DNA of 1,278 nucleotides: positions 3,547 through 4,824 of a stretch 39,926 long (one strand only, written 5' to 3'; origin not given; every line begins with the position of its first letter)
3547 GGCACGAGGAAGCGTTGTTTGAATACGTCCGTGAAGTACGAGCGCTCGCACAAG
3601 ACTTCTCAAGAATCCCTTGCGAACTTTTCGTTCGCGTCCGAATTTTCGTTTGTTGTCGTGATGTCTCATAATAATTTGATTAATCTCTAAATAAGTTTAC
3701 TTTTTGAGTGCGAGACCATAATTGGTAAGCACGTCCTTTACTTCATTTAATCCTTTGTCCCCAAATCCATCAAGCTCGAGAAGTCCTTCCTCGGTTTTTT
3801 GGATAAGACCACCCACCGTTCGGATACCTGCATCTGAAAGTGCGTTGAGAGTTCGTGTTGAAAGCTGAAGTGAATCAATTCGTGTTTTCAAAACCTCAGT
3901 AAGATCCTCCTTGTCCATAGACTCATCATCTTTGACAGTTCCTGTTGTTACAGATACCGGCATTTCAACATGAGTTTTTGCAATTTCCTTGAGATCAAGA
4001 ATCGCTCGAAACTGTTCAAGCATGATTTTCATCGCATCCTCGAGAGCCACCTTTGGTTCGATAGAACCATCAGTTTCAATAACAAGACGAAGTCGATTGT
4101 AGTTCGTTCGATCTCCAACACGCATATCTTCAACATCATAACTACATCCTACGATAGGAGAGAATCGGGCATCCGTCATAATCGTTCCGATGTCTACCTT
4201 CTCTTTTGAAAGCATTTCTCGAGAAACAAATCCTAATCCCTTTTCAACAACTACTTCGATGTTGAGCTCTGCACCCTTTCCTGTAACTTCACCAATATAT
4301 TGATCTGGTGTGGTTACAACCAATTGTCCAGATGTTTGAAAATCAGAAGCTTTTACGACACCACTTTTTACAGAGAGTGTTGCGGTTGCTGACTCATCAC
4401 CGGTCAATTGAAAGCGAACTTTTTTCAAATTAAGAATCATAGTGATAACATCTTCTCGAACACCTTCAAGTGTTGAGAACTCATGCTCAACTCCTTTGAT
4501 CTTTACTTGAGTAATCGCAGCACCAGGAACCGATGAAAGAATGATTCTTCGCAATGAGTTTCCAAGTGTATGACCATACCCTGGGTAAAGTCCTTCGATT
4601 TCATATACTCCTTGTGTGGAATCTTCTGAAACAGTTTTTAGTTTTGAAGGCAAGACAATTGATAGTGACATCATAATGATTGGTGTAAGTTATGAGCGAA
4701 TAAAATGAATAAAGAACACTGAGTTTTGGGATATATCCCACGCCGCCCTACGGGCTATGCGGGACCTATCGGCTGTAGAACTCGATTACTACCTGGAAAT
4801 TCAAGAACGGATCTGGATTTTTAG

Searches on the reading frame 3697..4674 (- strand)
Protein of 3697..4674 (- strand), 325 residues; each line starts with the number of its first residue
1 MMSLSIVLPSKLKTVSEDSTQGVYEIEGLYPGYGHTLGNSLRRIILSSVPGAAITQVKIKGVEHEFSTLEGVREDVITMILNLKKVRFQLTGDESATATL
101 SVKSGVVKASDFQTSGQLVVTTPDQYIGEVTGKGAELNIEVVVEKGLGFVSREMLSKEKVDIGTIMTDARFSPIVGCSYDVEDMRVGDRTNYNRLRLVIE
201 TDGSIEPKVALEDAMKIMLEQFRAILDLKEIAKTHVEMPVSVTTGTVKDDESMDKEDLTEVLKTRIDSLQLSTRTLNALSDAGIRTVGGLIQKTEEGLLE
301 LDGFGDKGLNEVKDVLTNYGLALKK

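Call 75: search_protein_families(library=pfam, max_evalue=0.00001, proteins=[window:3697-4674:-])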
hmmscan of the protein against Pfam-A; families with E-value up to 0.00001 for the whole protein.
window:3697-4674:- (325 aa): 3 families
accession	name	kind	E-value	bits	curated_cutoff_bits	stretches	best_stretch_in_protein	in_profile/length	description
PF01000.31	RNA_pol_A_bac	-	3.4e-22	79.3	33.9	1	57-172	1-119/119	RNA polymerase Rpb3/RpoA insert domain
PF01193.29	RNA_pol_L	-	2.7e-20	72.3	24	1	31-222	5-74/74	RNA polymerase Rpb3/Rpb11 dimerisation domain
PF03118.21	RNA_pol_A_CTD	-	4.1e-17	62.1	23.8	1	255-317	4-66/67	Bacterial RNA polymerase, alpha chain C terminal domain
